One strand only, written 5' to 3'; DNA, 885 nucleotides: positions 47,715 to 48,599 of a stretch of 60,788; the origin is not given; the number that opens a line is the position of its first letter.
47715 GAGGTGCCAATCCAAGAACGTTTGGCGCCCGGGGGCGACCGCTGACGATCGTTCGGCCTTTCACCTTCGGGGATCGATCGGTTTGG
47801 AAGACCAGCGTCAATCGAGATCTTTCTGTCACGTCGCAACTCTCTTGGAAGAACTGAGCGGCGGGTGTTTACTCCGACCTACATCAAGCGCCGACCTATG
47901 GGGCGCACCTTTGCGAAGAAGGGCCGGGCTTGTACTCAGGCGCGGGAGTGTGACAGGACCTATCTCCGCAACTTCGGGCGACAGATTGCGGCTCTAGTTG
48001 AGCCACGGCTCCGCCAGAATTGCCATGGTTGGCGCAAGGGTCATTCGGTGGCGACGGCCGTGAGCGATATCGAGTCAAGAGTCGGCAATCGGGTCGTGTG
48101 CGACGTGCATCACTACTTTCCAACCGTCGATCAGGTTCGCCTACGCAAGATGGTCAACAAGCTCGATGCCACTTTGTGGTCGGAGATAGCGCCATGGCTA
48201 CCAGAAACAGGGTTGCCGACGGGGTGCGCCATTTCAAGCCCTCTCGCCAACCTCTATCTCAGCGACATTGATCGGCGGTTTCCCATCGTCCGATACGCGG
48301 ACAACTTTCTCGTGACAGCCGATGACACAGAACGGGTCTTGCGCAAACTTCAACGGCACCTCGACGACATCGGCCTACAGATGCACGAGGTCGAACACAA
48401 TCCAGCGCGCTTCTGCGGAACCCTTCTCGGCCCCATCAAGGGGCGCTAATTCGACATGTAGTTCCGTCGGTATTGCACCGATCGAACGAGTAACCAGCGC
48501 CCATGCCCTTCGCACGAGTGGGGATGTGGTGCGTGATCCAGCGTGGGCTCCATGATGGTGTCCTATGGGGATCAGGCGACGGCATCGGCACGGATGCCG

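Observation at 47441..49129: Miniature RT-like ORF (194 codons, YADN) inside ~1.7 kb of ORF-poor, lower-GC island DNA: a decayed relic or a compact RT + ncRNA module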

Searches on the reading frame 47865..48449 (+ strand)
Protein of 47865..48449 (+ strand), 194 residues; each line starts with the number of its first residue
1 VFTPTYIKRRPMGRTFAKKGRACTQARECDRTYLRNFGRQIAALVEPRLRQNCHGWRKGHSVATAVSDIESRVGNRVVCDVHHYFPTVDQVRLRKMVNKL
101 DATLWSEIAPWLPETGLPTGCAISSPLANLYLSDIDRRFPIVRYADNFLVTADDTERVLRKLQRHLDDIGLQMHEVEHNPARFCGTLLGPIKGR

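Call 4: search_protein_families(library=pfam, proteins=[window:47865-48449:+], max_evalue=1)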
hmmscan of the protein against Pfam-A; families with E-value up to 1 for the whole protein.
window:47865-48449:+ (194 aa): 2 families
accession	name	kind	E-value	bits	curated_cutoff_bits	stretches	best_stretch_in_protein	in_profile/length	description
PF00078.32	RVT_1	-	2.7e-07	30.9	29.6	1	44-170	33-181/205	Reverse transcriptase (RNA-dependent DNA polymerase)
PF22798.2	DUF5817_CT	-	0.065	13.5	29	1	141-164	18-41/54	DUF5817, C-terminal domain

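Call 5: search_protein_families(library=padloc, proteins=[window:47865-48449:+], max_evalue=1)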
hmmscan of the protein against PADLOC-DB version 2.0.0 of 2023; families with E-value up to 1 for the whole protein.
window:47865-48449:+ (194 aa): 49 families (the best 25 are shown)
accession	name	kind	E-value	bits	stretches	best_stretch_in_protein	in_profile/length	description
PDLC01136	RT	-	8.8e-22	75.8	1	20-175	71-239/263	RT (reverse transcriptase)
PDLC03754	RT_UG17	-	1.6e-10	38.4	1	113-175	181-251/429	DRT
PDLC03764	RT_UG26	-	2.7e-10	37.6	2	115-173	185-251/398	DRT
PDLC02063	Cas1_IIIb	-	8.7e-10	35.8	1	30-166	85-247/617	-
PDLC01607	RT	-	4.9e-09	34.6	1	27-173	9-142/161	"CAS-I,CAS-II,CAS-III,CAS-IV,CAS-V,CAS-VI; acquisition_associated"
PDLC03779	RT_UG4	-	6.5e-09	33.3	1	51-175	90-240/307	DRT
PDLC03768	Drt3a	-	1.7e-08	32.4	1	79-175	140-246/411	DRT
PDLC03765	RT_UG27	-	3.2e-08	31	2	117-173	192-253/420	DRT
PDLC03775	RT_UG36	-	1.2e-07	29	1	90-175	159-261/557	DRT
PDLC03759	RT_UG21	-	7e-07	26.4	1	77-174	145-258/503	DRT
PDLC02955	RT_X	-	2.6e-06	25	1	47-141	62-158/272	-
PDLC03760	RT_UG22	-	5.5e-06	23.7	1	114-172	165-231/476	DRT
PDLC03740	RT_outgroup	-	8e-06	23.3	2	36-98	147-210/407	retron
PDLC03773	RT_UG34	-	8.2e-06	23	1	114-173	212-279/512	DRT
PDLC03766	Drt9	-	1.4e-05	22.1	1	47-162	127-257/488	DRT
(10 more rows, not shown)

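Call 6: search_protein_families(library=ncbifam, proteins=[window:47865-48449:+], max_evalue=1)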
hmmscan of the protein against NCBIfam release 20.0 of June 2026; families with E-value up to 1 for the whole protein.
window:47865-48449:+ (194 aa): 6 families
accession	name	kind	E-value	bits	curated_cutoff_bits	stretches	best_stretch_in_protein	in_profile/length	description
TIGR04416.1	group_II_RT_mat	equivalog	1.2e-14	54.3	300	1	30-175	75-246/353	group II intron reverse transcriptase/maturase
NF041747.1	Drt3a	equivalog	3.4e-05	23.3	200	1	109-175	160-232/412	antiviral reverse transcriptase Drt3a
NF038233.2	retron_St85_RT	exception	0.00026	20.4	235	1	49-168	65-197/289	retron St85 family RNA-directed DNA polymerase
NF041746.1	Drt2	equivalog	0.0049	16.1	390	1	113-174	220-292/416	antiviral reverse transcriptase Drt2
NF041749.1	Drt4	equivalog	0.082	11.9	450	1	115-174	193-260/489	antiviral reverse transcriptase Drt4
NF042941.1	Retron_TIR_antiphage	equivalog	0.11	11.2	600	1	48-139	67-162/464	TIR domain-containing anti-phage reverse transcriptase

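Call 10: find_homologous_proteins(query=window:47865-48449:+, max_evalue=0.001)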
Query window:47865-48449:+ (194 aa): 6 proteins with E <= 0.001 among 131 candidates.
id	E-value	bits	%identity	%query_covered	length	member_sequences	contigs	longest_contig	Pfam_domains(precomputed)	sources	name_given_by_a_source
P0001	9.4e-131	451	100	100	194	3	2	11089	PF00078.33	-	-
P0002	1.9e-95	336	82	92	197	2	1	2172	-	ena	-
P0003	3.3e-53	198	57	81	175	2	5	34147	-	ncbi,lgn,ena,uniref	ncbi:unannotated protein [freshwater metagenome]|uniref:Unannotated protein n=1 Tax=freshwater metag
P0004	1.8e-52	196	48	97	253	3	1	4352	PF00078.33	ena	-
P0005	2.2e-49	186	48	98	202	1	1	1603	PF00078.33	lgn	-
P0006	1.1e-45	174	51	79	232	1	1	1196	PF00078.33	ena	-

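Call 12: search_solved_structures(query=window:47865-48449:+, max_evalue=0.01, show_alignments=2)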
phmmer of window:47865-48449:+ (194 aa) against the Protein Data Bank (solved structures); distinct sequences matched with E-value up to 0.01: 1.
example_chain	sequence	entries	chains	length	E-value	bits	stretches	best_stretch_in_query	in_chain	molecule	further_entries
7kft_D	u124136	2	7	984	0.0039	20.2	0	108-171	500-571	Cas6-RT-Cas1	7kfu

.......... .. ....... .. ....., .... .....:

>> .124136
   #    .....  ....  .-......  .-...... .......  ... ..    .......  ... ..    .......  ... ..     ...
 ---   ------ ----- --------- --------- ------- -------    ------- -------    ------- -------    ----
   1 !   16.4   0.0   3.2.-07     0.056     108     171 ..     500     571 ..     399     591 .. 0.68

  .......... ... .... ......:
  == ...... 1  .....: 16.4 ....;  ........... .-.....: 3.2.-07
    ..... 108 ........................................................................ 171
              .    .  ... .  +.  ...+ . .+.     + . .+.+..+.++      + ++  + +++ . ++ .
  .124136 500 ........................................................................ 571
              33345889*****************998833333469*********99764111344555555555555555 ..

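Call 14: find_encoding_contigs(protein=P0003, flank=10000, max_places=6)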
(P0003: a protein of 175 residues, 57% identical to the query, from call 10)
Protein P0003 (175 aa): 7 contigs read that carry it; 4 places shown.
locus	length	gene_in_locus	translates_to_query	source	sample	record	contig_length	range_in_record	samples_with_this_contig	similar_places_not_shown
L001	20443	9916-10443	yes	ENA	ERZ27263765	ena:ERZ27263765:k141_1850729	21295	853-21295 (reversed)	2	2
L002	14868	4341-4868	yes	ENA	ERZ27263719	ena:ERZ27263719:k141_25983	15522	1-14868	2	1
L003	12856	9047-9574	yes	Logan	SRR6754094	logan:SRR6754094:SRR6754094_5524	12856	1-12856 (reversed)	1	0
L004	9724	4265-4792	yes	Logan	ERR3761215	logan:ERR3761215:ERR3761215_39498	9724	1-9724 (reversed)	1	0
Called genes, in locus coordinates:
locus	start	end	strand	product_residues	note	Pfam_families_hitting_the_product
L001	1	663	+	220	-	?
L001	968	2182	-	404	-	PF10117:McrBC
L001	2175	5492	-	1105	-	PF26345:ScoMcrA_N, PF01878:EVE, PF20720:nSTAND3 (weak), PF00004:AAA (weak), PF07728:AAA_5, PF13401:AAA_22 (weak), PF28529:McrB_lid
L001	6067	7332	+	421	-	PF01844:HNH, PF14279:HNH_5 (weak)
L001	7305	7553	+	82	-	-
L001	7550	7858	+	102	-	-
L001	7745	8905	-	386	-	PF14657:Arm-DNA-bind_4, PF00589:Phage_integrase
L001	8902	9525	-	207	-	-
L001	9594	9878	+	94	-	PF12728:HTH_17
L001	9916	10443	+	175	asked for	-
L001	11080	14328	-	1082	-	PF25794:SACS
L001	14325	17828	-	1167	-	PF18731:HEPN_Swt1, PF00176:SNF2-rel_dom, PF00270:DEAD (weak), PF04851:ResIII, PF00271:Helicase_C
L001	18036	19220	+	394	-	PF00270:DEAD, PF04851:ResIII, PF18766:SWI2_SNF2 (weak), PF16203:ERCC3_RAD25_C, PF00271:Helicase_C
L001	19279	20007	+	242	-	-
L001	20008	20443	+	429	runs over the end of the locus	?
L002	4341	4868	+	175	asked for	-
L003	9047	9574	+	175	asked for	-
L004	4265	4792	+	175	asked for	-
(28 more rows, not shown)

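Call 15: find_encoding_contigs(protein=P0004, flank=10000)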
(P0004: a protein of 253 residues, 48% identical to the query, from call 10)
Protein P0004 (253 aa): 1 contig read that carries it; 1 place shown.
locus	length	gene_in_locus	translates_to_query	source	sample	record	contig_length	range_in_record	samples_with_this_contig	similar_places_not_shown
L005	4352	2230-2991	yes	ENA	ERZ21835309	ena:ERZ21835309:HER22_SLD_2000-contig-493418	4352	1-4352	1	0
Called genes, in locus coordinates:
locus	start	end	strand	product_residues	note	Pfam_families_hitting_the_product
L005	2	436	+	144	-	?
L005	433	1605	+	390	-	PF00589:Phage_integrase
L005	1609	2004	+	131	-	-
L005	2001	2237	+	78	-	PF13338:AbiEi_4 (faint), PF12728:HTH_17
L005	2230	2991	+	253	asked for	PF00078:RVT_1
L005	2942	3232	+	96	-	-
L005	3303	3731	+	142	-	-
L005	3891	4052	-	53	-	-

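Call 18: find_encoding_contigs(protein=P0002, flank=10000)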
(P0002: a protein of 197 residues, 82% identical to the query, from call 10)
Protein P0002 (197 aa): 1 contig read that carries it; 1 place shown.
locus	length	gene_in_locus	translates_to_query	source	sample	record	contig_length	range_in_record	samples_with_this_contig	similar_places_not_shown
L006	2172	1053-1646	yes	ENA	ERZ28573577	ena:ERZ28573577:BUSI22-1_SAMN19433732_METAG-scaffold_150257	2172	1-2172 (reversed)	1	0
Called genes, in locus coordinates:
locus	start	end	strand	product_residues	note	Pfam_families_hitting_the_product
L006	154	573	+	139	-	-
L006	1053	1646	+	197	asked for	-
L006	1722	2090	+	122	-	-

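Call 19: find_encoding_contigs(protein=P0001, flank=10000)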
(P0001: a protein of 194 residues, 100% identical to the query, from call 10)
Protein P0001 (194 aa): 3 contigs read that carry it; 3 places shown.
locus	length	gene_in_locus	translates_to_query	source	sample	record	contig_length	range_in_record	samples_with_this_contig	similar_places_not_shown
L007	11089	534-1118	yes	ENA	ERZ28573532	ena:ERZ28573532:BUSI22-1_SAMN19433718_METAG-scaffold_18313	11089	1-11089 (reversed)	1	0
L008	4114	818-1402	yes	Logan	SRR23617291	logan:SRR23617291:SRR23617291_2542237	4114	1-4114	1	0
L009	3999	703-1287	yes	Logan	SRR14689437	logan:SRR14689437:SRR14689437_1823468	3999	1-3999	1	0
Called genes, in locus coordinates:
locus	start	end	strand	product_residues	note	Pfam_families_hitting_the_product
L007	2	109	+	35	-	?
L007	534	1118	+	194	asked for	PF00078:RVT_1 (weak)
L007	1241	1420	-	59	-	-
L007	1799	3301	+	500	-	-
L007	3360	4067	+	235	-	PF00239:Resolvase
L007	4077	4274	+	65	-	-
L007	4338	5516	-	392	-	PF02350:Epimerase_2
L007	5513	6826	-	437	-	-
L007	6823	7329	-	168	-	-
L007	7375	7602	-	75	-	-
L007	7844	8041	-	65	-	-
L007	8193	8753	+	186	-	-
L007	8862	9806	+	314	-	-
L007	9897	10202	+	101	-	PF13936:HTH_38 (weak)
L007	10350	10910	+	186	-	-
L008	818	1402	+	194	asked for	PF00078:RVT_1 (weak)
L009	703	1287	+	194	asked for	PF00078:RVT_1 (weak)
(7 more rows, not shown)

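Call 24: find_homologous_proteins(query=A1, max_evalue=0.001)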
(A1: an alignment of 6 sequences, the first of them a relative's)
Query A1 (6 sequences) (194 aa, profile of the alignment): 103 proteins with E <= 0.001 among 8000 candidates.
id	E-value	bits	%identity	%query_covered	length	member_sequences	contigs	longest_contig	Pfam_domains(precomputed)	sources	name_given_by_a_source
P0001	5.5e-99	348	100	100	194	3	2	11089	PF00078.33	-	-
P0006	3.0e-95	336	51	79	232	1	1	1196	PF00078.33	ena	-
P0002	2.3e-93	329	82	92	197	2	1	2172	-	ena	-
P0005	1.0e-92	327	48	98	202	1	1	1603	PF00078.33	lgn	-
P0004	5.7e-91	322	48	97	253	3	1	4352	PF00078.33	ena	-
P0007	3.5e-78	280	43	93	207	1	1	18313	PF00078.33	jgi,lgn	jgi:hypothetical protein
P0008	7.4e-77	275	49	98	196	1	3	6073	-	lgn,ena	-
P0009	2.1e-74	267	47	92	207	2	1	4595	PF00078.33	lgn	-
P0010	1.3e-73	265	52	82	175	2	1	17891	PF00078.33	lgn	-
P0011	4.9e-73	263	53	74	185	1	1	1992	PF00078.33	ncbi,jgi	jgi:hypothetical protein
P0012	1.3e-70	255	54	78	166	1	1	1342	PF00078.33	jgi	jgi:hypothetical protein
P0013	6.2e-70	253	46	91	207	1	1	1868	PF00078.33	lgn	-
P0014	6.5e-70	253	44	93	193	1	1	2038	PF00078.33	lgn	-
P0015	5.8e-67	243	56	73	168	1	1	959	PF00078.33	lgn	-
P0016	3.8e-65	237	45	99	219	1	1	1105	PF00078.33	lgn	-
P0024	4.6e-45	172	39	97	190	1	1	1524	PF00078.33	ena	-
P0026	6.6e-16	76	31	62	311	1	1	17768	PF00078.33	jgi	jgi:group II intron reverse transcriptase/maturase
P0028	1.8e-14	72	30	86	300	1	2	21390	PF00078.33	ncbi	ncbi:MAG: reverse transcriptase domain-containing protein [Syntrophales bacterium]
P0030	6.1e-13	67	27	91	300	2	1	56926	PF00078.33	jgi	-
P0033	2.3e-12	65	43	27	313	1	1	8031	PF00078.33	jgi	jgi:RNA-directed DNA polymerase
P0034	1.1e-11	63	30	88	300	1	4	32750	PF00078.33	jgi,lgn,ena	jgi:RNA-directed DNA polymerase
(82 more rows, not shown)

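Call 25: find_encoding_contigs(protein=P0005, flank=10000)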
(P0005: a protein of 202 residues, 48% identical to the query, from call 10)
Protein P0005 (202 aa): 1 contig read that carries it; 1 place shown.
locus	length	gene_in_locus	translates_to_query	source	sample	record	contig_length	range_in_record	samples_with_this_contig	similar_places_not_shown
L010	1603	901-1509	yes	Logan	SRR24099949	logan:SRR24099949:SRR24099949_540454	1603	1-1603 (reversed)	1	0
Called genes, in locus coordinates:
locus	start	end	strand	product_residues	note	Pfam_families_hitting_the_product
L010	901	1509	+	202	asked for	PF00078:RVT_1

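Call 26: find_encoding_contigs(protein=P0006, flank=10000)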
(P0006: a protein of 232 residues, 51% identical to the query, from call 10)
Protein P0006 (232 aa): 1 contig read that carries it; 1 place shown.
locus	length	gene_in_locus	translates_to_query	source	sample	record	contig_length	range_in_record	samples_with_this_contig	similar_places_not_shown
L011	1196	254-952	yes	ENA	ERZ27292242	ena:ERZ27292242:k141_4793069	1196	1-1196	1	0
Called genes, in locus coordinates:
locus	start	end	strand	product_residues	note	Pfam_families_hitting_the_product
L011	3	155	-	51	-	?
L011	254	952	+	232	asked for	PF00078:RVT_1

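Call 28: find_encoding_contigs(protein=P0007, flank=10000)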
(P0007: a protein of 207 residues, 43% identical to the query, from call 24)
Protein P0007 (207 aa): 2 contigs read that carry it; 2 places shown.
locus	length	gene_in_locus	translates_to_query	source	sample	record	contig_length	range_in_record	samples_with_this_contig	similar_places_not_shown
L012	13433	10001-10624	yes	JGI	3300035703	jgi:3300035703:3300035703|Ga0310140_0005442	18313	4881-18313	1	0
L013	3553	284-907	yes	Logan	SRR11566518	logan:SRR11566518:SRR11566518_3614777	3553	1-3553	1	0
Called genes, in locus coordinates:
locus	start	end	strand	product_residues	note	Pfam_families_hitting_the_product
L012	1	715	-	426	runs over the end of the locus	PF14072:DndB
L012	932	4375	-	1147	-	PF13091:PLDc_2 (weak), PF00176:SNF2-rel_dom, PF04851:ResIII (weak), PF00270:DEAD (weak), PF00271:Helicase_C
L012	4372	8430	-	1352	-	PF07669:Eco57I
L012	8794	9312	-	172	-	-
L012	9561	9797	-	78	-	PF12728:HTH_17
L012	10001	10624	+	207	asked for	PF00078:RVT_1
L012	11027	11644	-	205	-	-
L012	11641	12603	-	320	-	PF21068:ATPgraspMvdD (weak)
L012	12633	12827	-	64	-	-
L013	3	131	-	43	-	?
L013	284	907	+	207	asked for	PF00078:RVT_1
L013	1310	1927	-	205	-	-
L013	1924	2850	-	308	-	-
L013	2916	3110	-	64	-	-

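Call 29: find_encoding_contigs(protein=P0010, flank=10000)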
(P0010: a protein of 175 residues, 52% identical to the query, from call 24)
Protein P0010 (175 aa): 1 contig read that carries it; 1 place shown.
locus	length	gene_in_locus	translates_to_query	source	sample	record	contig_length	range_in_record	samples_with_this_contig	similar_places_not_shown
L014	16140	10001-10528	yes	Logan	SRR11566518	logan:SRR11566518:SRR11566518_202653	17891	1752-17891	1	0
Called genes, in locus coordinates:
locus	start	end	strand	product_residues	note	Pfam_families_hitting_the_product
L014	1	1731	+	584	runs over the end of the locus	PF14236:DruA (faint)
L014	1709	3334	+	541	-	-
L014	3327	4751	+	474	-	-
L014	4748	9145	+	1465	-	PF01935:DUF87 (faint), PF13401:AAA_22 (faint), PF01580:FtsK_SpoIIIE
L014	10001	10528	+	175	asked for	PF00078:RVT_1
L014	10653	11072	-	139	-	-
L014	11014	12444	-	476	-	PF04326:SLFN_AlbA_2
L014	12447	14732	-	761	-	PF13175:AAA_15 (faint), PF13476:AAA_23 (faint), PF13304:AAA_21 (faint)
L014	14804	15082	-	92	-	-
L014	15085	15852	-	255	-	PF01391:Collagen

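Call 31: find_related_loci(query=A2, collection=genome_contigs, flank=6000)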
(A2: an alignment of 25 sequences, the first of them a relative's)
Query A2 (194 aa) in genome_contigs; peptide patterns used: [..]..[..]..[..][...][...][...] (x = any residue, [..] = any of these).
33 stretches matched a pattern; 9 encode a relative of the query (tblastn E <= 1e-3); 9 distinct loci.
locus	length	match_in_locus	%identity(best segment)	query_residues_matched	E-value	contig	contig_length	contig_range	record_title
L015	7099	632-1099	47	35-193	3e-42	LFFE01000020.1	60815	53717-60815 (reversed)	MAG: Actinobacteria bacterium casp-actino5 cas-m458, whole genome shotgun sequence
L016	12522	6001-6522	24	45-185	1e-11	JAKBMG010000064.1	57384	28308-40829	MAG: Bacteroidetes bacterium isolate FK3.bin26 NODE_943_length_57384_cov_1.300086, whole genome shotgun sequence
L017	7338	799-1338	24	41-173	8e-8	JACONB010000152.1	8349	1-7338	MAG: Candidatus Paraprochloron terpiosi SP5CPC1 SP5CPC1_Ga0394199_152, whole genome shotgun sequence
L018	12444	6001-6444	26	41-159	2e-7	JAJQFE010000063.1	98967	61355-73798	MAG: Tannerellaceae bacterium isolate MO.1_2 NODE_33_length_98967_cov_12.778834, whole genome shotgun sequence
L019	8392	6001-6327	23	79-167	6e-7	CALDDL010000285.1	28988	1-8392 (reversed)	MAG TPA_asm: uncultured bacterium isolate SRR3330212_bin.56_CONCOCT_v1.1_MAG genome assembly, contig: ERZ724084.1099, wh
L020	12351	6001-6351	28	84-185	2e-6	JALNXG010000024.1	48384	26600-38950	MAG: Melioribacteraceae bacterium isolate SO_2016_LW3 bin 28 scaffold01084_LW162_2016, whole genome shotgun sequence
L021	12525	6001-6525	26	30-175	2e-5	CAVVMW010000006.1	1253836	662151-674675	MAG: uncultured bacterium isolate MFD03726.bin.2.170 genome assembly, contig: contig_25505, whole genome shotgun sequenc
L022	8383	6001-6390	23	45-151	2e-5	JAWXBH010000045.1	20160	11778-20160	MAG: bacterium isolate MP6IB1.110 k99_235215, whole genome shotgun sequence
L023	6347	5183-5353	37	114-156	5e-5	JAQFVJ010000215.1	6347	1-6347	Caballeronia sp. BR6202001591004 Em_con_scf7180000002534, whole genome shotgun sequence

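Call 33: find_related_loci(query=A2, collection=metagenome_contigs, flank=5000)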
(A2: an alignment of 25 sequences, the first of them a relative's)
Query A2 (194 aa) in metagenome_contigs; peptide patterns used: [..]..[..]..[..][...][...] (x = any residue, [..] = any of these).
246 stretches matched a pattern; 56 encode a relative of the query (tblastn E <= 1e-3); 56 distinct loci.
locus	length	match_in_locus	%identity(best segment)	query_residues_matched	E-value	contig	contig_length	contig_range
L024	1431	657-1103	51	35-183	2e-45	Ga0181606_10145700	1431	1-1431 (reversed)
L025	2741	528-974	50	35-183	5e-43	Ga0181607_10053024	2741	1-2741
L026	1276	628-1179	40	4-188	9e-42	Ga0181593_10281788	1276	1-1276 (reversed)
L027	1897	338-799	44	25-184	2e-40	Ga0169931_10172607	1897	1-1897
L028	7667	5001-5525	29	44-186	2e-16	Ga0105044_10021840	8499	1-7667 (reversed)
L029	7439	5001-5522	26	45-185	2e-10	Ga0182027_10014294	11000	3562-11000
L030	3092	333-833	28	21-164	3e-10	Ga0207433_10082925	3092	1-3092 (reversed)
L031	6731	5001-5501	28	21-164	5e-10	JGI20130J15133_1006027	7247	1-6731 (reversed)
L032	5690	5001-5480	29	41-175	5e-10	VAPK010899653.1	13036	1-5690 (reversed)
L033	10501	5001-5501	28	21-164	5e-10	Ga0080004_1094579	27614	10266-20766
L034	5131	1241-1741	28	21-164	5e-10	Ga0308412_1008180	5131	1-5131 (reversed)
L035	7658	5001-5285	33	78-152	8e-10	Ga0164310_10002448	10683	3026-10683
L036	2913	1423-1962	25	30-174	2e-9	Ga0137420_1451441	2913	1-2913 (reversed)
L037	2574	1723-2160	27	41-162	2e-9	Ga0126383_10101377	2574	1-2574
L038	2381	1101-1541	29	52-175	7e-9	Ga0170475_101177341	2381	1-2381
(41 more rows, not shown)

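Call 37: find_encoding_contigs(protein=P0024, flank=5000, max_places=2)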
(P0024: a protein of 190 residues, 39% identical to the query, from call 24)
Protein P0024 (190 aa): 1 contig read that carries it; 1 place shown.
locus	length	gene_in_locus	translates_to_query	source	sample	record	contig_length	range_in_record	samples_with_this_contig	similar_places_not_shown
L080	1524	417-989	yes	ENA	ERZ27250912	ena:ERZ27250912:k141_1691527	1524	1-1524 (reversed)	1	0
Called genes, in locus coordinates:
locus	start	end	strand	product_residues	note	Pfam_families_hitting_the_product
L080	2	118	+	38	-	?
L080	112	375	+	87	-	-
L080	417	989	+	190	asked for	PF00078:RVT_1 (weak)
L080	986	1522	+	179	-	?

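Call 38: find_encoding_contigs(protein=P0008, flank=6000, max_places=3)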
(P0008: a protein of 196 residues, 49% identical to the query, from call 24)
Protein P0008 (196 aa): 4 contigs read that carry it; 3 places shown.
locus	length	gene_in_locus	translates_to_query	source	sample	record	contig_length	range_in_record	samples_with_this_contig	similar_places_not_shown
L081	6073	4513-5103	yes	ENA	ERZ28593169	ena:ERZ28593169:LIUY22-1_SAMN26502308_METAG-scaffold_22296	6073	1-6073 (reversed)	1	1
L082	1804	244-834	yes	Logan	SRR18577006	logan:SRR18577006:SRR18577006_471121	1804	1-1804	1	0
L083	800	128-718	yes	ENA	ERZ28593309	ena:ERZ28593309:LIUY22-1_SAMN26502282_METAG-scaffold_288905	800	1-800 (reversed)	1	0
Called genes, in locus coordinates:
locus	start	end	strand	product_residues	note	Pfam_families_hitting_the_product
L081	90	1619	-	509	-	-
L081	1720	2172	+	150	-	-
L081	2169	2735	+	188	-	-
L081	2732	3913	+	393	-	PF00589:Phage_integrase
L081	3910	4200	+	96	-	-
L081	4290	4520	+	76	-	PF12728:HTH_17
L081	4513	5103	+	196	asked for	-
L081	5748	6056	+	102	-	-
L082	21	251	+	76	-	PF12728:HTH_17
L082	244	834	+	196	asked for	-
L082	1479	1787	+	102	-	-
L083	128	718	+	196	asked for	-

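Call 39: find_encoding_contigs(protein=P0009, flank=5000, max_places=2)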
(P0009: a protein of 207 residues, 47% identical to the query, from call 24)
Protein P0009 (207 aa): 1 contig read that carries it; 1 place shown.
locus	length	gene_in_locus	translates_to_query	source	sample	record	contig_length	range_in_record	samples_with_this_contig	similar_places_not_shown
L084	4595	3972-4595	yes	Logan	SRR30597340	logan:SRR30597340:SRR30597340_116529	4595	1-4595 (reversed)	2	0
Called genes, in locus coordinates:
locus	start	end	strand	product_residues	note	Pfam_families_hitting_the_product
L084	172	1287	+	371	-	PF00589:Phage_integrase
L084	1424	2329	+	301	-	PF14219:DUF4328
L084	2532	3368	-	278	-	-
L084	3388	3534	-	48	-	-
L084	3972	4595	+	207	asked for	PF00078:RVT_1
